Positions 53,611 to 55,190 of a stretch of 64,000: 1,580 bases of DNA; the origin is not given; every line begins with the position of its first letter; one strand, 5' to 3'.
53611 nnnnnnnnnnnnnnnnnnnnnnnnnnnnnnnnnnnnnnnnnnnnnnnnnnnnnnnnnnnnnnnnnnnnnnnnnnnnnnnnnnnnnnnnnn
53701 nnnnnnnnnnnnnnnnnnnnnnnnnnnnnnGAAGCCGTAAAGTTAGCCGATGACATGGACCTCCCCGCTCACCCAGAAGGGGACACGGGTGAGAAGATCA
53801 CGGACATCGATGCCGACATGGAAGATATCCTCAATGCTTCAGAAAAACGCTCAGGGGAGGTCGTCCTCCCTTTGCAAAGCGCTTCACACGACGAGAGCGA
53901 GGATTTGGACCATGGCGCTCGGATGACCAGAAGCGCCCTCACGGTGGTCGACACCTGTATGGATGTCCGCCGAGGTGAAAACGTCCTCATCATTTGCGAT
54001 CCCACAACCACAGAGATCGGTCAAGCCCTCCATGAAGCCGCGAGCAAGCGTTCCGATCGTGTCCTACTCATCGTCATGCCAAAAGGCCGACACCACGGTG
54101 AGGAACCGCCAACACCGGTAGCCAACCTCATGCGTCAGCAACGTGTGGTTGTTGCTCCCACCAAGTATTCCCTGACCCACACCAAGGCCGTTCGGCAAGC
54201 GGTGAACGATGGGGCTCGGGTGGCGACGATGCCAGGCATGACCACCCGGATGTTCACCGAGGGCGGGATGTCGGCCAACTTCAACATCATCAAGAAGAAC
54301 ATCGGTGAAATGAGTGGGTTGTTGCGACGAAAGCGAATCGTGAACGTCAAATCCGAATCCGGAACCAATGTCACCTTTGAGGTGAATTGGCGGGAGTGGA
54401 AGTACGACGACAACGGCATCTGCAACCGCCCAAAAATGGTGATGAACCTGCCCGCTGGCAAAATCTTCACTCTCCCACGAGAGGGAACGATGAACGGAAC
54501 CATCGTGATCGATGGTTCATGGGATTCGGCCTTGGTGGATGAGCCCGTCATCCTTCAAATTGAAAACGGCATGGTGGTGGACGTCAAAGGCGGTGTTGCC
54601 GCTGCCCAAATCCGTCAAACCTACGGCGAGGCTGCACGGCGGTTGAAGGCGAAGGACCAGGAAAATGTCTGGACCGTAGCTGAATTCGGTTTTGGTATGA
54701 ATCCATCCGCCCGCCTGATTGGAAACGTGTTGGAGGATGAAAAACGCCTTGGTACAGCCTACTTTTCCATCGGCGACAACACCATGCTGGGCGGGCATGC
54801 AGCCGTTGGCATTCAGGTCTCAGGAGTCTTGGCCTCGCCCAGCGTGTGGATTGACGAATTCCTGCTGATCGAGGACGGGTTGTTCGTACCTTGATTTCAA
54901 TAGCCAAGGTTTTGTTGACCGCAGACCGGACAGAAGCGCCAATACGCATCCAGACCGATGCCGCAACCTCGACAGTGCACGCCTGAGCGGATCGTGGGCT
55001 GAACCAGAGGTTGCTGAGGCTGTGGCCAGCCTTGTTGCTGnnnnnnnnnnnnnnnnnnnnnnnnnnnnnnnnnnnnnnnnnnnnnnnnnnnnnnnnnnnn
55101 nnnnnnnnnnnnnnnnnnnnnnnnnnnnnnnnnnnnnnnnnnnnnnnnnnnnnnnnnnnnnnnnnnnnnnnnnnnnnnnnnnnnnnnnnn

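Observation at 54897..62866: Integrin-like giant adhesin followed by a cytoplasmic EF-hand/zinc-ribbon partner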

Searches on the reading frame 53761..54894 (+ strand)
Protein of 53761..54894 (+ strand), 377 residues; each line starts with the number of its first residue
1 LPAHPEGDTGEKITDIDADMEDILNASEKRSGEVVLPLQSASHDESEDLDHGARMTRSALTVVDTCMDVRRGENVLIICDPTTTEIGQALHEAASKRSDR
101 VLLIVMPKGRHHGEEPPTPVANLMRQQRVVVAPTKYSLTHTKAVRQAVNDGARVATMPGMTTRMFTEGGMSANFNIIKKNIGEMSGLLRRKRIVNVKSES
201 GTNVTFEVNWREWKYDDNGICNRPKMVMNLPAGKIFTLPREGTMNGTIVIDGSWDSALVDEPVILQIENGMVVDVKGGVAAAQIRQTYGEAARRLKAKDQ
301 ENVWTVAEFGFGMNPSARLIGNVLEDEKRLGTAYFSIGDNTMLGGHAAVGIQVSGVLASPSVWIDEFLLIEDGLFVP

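Call 86: search_protein_families(library=pfam, proteins=[window:53761-54894:+], max_evalue=0.001)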
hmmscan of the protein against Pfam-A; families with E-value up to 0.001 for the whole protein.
window:53761-54894:+ (377 aa): 1 family
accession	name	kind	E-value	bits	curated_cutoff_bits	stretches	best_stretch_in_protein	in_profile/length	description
PF02073.20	Peptidase_M29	-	8.4e-09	35.2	27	1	172-277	183-292/406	Thermophilic metalloprotease (M29)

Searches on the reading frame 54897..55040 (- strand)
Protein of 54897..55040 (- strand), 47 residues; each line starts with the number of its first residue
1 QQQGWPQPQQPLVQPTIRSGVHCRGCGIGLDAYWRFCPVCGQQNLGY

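Call 24: search_protein_families(library=pfam, proteins=[window:54897-55040:-], max_evalue=10)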
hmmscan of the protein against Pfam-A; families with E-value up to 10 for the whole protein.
window:54897-55040:- (47 aa): 11 families
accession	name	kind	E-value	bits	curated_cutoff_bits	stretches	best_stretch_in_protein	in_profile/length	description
PF12773.13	DZR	-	0.00037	21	27.3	1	20-41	24-45/45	Double zinc ribbon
PF13240.11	Zn_Ribbon_1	-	0.0015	18.7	25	1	22-42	1-21/23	zinc-ribbon domain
PF24460.1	DUF7575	-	0.021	14.6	28.5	1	19-42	2-25/28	Domain of unknown function (DUF7575)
PF13005.12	zf-IS66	-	0.033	15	27.3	1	8-27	27-46/46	zinc-finger binding domain of transposase IS66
PF17032.10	Zn_ribbon_15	-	0.037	15.3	28.9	1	21-41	53-73/73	zinc-ribbon family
PF14803.11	Zn_ribbon_Nudix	-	0.097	13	25.6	1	35-43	1-9/34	Nudix N-terminal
PF08772.16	Zn_ribbon_NOB1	-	0.099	13.2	24.9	1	22-45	10-34/72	Nin one binding (NOB1) Zn-ribbon like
PF22747.2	Zn_ribbon_DUF2089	-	0.11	13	27.6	1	37-43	1-7/32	DUF2089 zinc ribbon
PF13248.11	Zn_ribbon_3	-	0.11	12.4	27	1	21-42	3-24/26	zinc-ribbon domain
PF01155.25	HypA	-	0.17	12.4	28.9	1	15-45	65-97/112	Hydrogenase/urease nickel incorporation, metallochaperone, hypA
PF24463.1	DUF7577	-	8.6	6.5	28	1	36-44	4-12/27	Domain of unknown function (DUF7577)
